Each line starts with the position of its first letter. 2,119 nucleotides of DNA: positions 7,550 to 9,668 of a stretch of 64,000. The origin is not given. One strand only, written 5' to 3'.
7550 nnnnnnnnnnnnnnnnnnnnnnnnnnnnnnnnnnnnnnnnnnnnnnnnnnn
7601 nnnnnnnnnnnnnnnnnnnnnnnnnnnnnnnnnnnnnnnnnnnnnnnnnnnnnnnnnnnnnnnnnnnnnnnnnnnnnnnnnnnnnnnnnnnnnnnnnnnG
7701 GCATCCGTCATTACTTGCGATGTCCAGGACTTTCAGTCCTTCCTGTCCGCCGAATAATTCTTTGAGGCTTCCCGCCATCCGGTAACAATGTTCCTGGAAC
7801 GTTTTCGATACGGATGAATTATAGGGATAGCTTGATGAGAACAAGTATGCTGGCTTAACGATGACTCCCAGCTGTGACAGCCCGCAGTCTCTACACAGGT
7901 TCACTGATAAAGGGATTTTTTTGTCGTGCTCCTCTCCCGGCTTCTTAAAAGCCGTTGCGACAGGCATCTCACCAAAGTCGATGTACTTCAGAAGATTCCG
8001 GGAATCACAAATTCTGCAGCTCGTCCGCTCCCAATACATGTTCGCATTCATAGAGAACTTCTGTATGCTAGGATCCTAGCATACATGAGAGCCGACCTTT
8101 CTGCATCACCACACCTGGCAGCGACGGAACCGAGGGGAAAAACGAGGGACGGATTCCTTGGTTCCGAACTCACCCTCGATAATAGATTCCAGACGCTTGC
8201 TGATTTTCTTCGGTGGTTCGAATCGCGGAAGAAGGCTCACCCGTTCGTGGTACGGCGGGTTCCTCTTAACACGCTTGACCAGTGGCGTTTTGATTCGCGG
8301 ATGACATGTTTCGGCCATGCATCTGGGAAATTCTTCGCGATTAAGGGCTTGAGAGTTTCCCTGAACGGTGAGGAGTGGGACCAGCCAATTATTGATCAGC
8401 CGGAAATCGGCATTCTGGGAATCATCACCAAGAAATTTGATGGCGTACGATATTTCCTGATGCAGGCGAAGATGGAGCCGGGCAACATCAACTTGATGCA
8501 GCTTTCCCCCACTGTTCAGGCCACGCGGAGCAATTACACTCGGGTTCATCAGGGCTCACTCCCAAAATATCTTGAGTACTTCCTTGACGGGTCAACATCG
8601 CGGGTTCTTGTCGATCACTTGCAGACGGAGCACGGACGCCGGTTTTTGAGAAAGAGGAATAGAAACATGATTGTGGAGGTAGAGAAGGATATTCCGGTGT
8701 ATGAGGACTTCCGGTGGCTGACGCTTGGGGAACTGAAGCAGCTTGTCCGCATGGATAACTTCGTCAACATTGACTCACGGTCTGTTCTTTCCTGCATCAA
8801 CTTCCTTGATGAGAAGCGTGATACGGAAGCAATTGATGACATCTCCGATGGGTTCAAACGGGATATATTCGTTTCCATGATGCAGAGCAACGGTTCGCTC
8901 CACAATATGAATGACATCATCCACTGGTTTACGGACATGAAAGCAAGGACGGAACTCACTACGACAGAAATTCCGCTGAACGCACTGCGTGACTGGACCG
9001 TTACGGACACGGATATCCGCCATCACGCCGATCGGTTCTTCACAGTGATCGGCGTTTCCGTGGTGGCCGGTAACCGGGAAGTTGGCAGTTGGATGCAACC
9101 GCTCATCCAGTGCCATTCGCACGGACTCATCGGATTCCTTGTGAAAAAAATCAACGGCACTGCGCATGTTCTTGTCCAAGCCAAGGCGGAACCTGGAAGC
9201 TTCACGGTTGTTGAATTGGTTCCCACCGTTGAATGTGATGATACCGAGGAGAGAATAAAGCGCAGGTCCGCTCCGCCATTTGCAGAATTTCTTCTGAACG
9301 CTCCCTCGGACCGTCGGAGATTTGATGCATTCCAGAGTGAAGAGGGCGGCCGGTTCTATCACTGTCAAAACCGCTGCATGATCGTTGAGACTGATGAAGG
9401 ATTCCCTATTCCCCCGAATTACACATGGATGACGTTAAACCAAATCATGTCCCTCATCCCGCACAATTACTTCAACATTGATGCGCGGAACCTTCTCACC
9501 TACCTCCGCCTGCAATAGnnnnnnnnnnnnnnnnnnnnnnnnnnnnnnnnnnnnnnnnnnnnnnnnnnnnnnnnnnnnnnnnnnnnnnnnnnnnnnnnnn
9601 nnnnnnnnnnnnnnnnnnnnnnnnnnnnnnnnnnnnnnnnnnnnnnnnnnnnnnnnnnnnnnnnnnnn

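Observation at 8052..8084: Perfect 22-bp palindrome filling the 33-bp gap between divergent deoxysugar genes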

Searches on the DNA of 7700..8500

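Call 40: search_rna_families(source=window, start=7700, end=8500, threshold=evalue, max_evalue=10)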
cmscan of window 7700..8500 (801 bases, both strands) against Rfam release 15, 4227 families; matches with E-value up to 10: 3.
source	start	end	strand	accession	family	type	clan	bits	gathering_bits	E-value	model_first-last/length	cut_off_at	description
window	8380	8431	-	RF01304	sR5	Gene; snRNA; snoRNA; CD-box;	-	13.1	40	2.5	1-53/53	no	Small nucleolar RNA sR5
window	7831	7880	+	RF01125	sR4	Gene; snRNA; snoRNA; CD-box;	-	12.2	50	5.8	1-56/56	no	Small nucleolar RNA sR4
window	8336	8397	+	RF01152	sR1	Gene; snRNA; snoRNA; CD-box;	-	9.8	45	9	1-57/57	no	Small nucleolar RNA sR1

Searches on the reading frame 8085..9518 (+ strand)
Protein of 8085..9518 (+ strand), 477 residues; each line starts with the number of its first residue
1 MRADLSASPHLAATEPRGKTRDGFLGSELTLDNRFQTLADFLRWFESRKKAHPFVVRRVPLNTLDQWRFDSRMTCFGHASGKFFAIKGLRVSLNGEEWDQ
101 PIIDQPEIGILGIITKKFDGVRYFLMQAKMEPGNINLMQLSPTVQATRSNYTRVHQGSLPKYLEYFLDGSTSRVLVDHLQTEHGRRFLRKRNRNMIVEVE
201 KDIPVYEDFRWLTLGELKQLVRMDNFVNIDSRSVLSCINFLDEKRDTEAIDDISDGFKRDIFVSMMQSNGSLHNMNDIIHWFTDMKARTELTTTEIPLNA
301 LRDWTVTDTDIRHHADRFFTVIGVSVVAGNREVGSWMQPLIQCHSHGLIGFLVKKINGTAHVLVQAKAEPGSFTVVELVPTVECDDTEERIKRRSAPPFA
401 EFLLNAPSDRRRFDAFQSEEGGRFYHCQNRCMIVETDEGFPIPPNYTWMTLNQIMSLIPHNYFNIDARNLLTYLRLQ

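Call 5: search_protein_families(library=pfam, proteins=[window:8085-9518:+])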
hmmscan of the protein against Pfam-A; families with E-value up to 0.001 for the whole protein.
window:8085-9518:+ (477 aa): 1 family
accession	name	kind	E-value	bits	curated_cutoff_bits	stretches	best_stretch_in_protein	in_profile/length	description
PF03559.20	Hexose_dehydrat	-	7.2e-147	486.4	25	2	39-238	2-203/203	NDP-hexose 2,3-dehydratase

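Call 9: find_encoding_contigs(protein=window:8085-9518:+, flank=10000, max_places=10)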
Protein window:8085-9518:+ (477 aa): 3 contigs read that carry it; 2 places shown.
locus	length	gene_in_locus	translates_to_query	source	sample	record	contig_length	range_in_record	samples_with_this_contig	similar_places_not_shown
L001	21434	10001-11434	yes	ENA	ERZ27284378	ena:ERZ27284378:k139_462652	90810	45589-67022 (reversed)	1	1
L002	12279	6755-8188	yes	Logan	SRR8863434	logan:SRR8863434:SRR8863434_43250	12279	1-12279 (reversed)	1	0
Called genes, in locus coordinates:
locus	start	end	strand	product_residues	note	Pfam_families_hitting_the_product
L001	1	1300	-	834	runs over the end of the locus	-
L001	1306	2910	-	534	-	-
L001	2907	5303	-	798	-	PF09586:YfhO (weak)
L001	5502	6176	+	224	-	-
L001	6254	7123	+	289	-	PF13489:Methyltransf_23, PF13847:Methyltransf_31, PF08241:Methyltransf_11, PF08242:Methyltransf_12, PF13649:Methyltransf_25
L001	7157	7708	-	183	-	PF00908:dTDP_sugar_isom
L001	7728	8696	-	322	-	PF01408:GFO_IDH_MocA, PF22725:GFO_IDH_MocA_C3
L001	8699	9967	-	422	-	PF08421:Methyltransf_13, PF13489:Methyltransf_23, PF08241:Methyltransf_11, PF08242:Methyltransf_12, PF13649:Methyltransf_25 (weak), PF08484:Methyltransf_14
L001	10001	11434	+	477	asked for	PF03559:Hexose_dehydrat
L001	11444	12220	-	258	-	PF00535:Glycos_transf_2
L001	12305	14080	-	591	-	PF02543:Carbam_trans_N, PF00814:TsaD (faint), PF22521:HypF_C_2, PF16861:Carbam_trans_C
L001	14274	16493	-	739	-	PF13231:PMT_2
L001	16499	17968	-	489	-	PF13231:PMT_2, PF02366:PMT (weak)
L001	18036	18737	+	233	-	PF13489:Methyltransf_23, PF07021:MetW (weak), PF08241:Methyltransf_11, PF08242:Methyltransf_12, PF13649:Methyltransf_25, PF13847:Methyltransf_31 (weak)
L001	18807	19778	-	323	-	PF13489:Methyltransf_23, PF13847:Methyltransf_31 (faint), PF08241:Methyltransf_11, PF08242:Methyltransf_12, PF13649:Methyltransf_25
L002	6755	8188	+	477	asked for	PF03559:Hexose_dehydrat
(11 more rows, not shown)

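Call 13: find_homologous_proteins(query=window:8085-9518:+, max_evalue=1e-30)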
Query window:8085-9518:+ (477 aa): 6965 proteins with E <= 1e-30 among 8000 candidates; the best 120 are listed.
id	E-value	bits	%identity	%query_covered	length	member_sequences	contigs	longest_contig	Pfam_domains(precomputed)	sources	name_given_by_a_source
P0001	0.0e+0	1112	100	100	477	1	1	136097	PF03559.21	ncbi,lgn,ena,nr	ncbi:MAG: NDP-hexose 2,3-dehydratase [Parcubacteria group bacterium Gr01-1014_38]|nr:MAG: NDP-hexose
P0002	1.0e-245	834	76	98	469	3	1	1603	PF03559.21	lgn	-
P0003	2.4e-221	754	69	95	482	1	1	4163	PF03559.21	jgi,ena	-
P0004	4.1e-219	746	70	95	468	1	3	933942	PF03559.21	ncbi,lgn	-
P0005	1.7e-203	695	68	91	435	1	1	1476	PF03559.21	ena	-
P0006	4.5e-202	690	63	96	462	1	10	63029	PF03559.21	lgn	-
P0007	2.2e-196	671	61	95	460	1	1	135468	PF03559.21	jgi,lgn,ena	-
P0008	4.6e-176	604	58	92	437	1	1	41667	PF03559.21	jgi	jgi:dTDP-4-dehydro-6-deoxy-alpha-D-glucopyranose 2,3-dehydratase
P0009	2.9e-173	595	57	96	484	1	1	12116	PF03559.21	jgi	jgi:oxidase EvaA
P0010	1.4e-166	573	54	95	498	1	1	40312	PF03559.21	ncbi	-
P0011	3.0e-165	569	56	95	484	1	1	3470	PF03559.21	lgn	-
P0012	1.1e-164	567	54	96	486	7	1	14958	PF03559.21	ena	-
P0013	1.5e-164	566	54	95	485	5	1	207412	PF03559.21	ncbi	ncbi:MAG: NDP-hexose 2,3-dehydratase family protein [Thermodesulfobacteriota bacterium]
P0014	5.4e-164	565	55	95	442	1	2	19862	PF03559.21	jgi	jgi:dTDP-4-dehydro-6-deoxy-alpha-D-glucopyranose 2,3-dehydratase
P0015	1.6e-163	563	55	95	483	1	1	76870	PF03559.21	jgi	jgi:oxidase EvaA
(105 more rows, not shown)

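Call 14: find_encoding_contigs(protein=P0004, flank=6000, max_places=3)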
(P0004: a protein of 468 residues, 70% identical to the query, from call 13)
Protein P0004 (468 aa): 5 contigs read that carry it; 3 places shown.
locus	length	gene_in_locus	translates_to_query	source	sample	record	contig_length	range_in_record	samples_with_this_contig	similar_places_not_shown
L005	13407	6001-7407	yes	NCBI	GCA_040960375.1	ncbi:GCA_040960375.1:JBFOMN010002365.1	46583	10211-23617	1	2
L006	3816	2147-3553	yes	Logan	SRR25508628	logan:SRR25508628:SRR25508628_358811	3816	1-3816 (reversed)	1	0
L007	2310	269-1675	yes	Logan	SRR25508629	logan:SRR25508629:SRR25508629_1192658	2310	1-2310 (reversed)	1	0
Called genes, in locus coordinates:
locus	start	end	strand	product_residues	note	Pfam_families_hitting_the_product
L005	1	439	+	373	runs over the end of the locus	PF13439:Glyco_transf_4, PF13579:Glyco_trans_4_4 (weak), PF00534:Glycos_transf_1, PF13692:Glyco_trans_1_4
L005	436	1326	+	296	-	PF00535:Glycos_transf_2, PF13641:Glyco_tranf_2_3, PF13632:Glyco_trans_2_3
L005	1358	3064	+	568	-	PF13231:PMT_2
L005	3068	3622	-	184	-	PF00908:dTDP_sugar_isom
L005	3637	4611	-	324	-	PF01408:GFO_IDH_MocA, PF22725:GFO_IDH_MocA_C3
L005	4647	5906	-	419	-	PF08421:Methyltransf_13, PF13489:Methyltransf_23, PF08241:Methyltransf_11 (weak), PF08242:Methyltransf_12, PF08484:Methyltransf_14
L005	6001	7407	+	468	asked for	PF03559:Hexose_dehydrat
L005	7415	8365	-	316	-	PF00535:Glycos_transf_2, PF13641:Glyco_tranf_2_3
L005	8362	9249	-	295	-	PF01370:Epimerase, PF04321:RmlD_sub_bind, PF16363:GDP_Man_Dehyd, PF01073:3Beta_HSD, PF02719:Polysacc_synt_2, PF07993:NAD_binding_4 (weak)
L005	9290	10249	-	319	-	PF00535:Glycos_transf_2, PF10111:Glyco_tranf_2_2, PF13641:Glyco_tranf_2_3 (weak)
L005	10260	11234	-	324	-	PF00535:Glycos_transf_2, PF10111:Glyco_tranf_2_2, PF13641:Glyco_tranf_2_3, PF13632:Glyco_trans_2_3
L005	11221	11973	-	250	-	PF00535:Glycos_transf_2, PF10111:Glyco_tranf_2_2, PF13641:Glyco_tranf_2_3 (weak)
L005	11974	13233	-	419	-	PF01943:Polysacc_synt, PF13440:Polysacc_synt_3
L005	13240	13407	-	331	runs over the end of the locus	PF00953:Glycos_transf_4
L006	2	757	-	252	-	?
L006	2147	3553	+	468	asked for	PF03559:Hexose_dehydrat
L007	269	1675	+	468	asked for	PF03559:Hexose_dehydrat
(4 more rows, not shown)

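Call 15: find_encoding_contigs(protein=P0003, flank=6000, max_places=3)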
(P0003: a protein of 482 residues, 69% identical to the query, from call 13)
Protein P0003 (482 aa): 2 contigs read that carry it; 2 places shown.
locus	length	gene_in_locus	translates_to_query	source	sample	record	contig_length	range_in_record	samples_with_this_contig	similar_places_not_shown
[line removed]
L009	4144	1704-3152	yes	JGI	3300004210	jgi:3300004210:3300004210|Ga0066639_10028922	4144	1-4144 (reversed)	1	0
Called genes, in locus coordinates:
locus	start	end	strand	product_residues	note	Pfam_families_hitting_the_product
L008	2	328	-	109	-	?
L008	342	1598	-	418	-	PF08421:Methyltransf_13, PF13489:Methyltransf_23, PF08241:Methyltransf_11 (weak), PF08242:Methyltransf_12, PF13649:Methyltransf_25 (weak), PF08484:Methyltransf_14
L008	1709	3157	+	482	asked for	PF03559:Hexose_dehydrat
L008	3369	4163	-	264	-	?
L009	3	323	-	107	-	?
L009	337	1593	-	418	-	PF08421:Methyltransf_13, PF13489:Methyltransf_23, PF08241:Methyltransf_11 (weak), PF08242:Methyltransf_12, PF13649:Methyltransf_25 (weak), PF08484:Methyltransf_14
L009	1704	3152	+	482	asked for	PF03559:Hexose_dehydrat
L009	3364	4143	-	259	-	?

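Call 16: find_encoding_contigs(protein=P0002, flank=6000, max_places=3)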
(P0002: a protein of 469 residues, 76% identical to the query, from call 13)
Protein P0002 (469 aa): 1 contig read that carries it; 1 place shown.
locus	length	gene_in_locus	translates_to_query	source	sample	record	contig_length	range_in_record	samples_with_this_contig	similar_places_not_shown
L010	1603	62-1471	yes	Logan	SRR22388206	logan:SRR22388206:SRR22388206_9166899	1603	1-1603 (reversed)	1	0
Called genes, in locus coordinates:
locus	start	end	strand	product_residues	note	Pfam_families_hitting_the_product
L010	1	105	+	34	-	?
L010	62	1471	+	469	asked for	PF03559:Hexose_dehydrat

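Call 31: find_encoding_contigs(protein=P0006, flank=4000, max_places=2)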
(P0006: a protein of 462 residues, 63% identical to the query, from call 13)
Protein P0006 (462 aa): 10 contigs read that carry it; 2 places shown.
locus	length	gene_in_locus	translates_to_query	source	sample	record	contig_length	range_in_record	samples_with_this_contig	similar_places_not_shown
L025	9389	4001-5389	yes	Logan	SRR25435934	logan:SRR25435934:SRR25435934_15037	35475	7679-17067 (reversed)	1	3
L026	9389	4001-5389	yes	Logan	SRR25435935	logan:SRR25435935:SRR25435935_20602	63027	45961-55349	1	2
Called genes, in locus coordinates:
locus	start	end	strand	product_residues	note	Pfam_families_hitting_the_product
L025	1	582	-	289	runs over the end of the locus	PF00483:NTP_transferase, PF12804:NTP_transf_3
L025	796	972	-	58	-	-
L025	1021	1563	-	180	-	PF00908:dTDP_sugar_isom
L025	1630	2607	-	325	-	PF01408:GFO_IDH_MocA, PF22725:GFO_IDH_MocA_C3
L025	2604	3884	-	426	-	PF08421:Methyltransf_13, PF13489:Methyltransf_23, PF08241:Methyltransf_11 (weak), PF08242:Methyltransf_12 (weak), PF08484:Methyltransf_14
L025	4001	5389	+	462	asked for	PF03559:Hexose_dehydrat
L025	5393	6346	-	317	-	PF00535:Glycos_transf_2, PF13641:Glyco_tranf_2_3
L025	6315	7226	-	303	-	PF01370:Epimerase, PF04321:RmlD_sub_bind, PF01073:3Beta_HSD, PF02719:Polysacc_synt_2, PF16363:GDP_Man_Dehyd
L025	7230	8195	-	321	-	PF00535:Glycos_transf_2, PF10111:Glyco_tranf_2_2 (faint), PF13641:Glyco_tranf_2_3, PF13632:Glyco_trans_2_3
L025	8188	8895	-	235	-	PF00535:Glycos_transf_2, PF10111:Glyco_tranf_2_2 (weak)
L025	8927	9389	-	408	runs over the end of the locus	PF01943:Polysacc_synt, PF13440:Polysacc_synt_3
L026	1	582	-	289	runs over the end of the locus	PF00483:NTP_transferase, PF12804:NTP_transf_3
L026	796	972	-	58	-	-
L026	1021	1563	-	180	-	PF00908:dTDP_sugar_isom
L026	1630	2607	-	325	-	PF01408:GFO_IDH_MocA, PF22725:GFO_IDH_MocA_C3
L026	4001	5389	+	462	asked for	PF03559:Hexose_dehydrat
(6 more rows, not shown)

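Call 32: find_encoding_contigs(protein=P0007, flank=4000, max_places=2)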
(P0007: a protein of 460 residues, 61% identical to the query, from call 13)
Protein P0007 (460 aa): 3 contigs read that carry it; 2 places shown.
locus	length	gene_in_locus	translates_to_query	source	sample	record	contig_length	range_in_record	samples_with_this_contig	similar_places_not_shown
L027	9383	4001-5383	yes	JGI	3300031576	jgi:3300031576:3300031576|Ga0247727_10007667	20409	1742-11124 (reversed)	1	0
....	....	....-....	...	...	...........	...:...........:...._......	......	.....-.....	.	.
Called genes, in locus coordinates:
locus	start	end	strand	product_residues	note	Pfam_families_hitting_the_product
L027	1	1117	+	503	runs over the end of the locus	PF01943:Polysacc_synt, PF13440:Polysacc_synt_3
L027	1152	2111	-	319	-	-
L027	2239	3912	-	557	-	PF08421:Methyltransf_13, PF13489:Methyltransf_23, PF08484:Methyltransf_14, PF00908:dTDP_sugar_isom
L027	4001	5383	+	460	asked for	PF03559:Hexose_dehydrat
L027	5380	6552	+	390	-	PF00155:Aminotran_1_2 (weak), PF01041:DegT_DnrJ_EryC1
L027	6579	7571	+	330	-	PF01370:Epimerase, PF02719:Polysacc_synt_2, PF04321:RmlD_sub_bind, PF05368:NmrA (weak), PF01073:3Beta_HSD, PF07993:NAD_binding_4 (faint), PF13460:NAD_binding_10 (weak), PF16363:GDP_Man_Dehyd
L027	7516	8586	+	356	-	PF18025:FucT_N (faint), PF00852:Glyco_transf_10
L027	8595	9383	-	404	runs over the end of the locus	PF01041:DegT_DnrJ_EryC1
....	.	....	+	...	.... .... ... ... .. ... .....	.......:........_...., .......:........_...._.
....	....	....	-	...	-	-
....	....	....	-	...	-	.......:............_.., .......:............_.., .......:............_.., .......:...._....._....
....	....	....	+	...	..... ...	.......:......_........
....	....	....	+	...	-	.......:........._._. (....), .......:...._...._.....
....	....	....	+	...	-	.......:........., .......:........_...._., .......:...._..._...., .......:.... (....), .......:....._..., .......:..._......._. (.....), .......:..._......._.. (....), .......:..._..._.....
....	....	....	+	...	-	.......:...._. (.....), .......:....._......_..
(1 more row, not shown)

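Call 33: find_encoding_contigs(protein=P0008, flank=4000, max_places=2)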
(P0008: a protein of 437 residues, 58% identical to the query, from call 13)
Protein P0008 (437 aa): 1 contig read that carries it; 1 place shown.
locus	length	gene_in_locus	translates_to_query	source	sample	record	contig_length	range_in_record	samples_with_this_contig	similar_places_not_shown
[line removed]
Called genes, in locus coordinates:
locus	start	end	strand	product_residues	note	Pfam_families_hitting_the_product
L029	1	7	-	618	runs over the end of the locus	PF09594:GT87 (weak), PF13231:PMT_2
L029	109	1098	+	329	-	PF01073:3Beta_HSD, PF01370:Epimerase, PF02719:Polysacc_synt_2, PF04321:RmlD_sub_bind, PF16363:GDP_Man_Dehyd, PF07993:NAD_binding_4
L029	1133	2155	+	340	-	PF00535:Glycos_transf_2, PF13506:Glyco_transf_21 (weak), PF13641:Glyco_tranf_2_3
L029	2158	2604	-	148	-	PF00908:dTDP_sugar_isom, PF05523:FdtA (weak), PF14667:Polysacc_synt_C (weak)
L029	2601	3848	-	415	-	PF08421:Methyltransf_13, PF13489:Methyltransf_23, PF08241:Methyltransf_11 (weak), PF13649:Methyltransf_25 (weak), PF08484:Methyltransf_14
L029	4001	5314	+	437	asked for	PF03559:Hexose_dehydrat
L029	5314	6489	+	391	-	PF01041:DegT_DnrJ_EryC1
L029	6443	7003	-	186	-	PF08241:Methyltransf_11 (weak)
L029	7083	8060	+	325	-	PF01370:Epimerase, PF02719:Polysacc_synt_2, PF04321:RmlD_sub_bind, PF01073:3Beta_HSD, PF13460:NAD_binding_10 (weak), PF16363:GDP_Man_Dehyd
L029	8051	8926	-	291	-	PF00483:NTP_transferase, PF12804:NTP_transf_3 (weak)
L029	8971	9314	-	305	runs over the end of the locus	-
